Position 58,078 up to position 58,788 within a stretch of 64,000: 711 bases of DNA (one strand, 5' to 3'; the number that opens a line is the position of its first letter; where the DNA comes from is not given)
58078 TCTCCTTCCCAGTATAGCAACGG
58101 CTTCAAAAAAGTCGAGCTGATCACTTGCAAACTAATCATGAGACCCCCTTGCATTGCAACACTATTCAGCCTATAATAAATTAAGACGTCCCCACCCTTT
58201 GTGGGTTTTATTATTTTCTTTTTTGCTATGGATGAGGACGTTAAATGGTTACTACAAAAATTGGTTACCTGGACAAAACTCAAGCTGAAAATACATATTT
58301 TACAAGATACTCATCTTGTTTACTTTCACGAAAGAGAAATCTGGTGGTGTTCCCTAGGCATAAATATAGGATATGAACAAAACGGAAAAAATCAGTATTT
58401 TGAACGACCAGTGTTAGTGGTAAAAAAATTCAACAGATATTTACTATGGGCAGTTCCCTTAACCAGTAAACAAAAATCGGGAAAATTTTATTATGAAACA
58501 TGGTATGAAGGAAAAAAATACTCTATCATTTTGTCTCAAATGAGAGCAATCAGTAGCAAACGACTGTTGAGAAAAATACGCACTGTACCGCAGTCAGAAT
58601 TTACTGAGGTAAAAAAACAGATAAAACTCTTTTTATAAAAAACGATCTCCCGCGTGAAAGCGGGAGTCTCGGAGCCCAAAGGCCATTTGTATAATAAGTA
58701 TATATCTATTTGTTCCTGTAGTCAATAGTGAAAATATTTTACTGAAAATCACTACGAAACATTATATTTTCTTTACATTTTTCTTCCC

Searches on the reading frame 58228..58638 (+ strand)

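Call 76: search_protein_families(library=pfam, proteins=[window:58228-58638:+], max_evalue=0.001)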
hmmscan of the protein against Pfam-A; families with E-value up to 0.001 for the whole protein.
window:58228-58638:+ (136 aa): 1 family
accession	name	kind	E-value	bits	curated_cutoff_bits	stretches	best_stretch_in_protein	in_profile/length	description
PF02452.23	PemK_toxin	-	1.6e-13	51.2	23.1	1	36-136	3-109/109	PemK-like, MazF-like toxin of type II toxin-antitoxin system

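Call 79: search_protein_families(library=padloc, proteins=[window:58228-58638:+], max_evalue=0.001)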
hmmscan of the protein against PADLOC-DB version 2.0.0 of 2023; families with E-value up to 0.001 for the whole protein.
window:58228-58638:+ (136 aa): 0 families
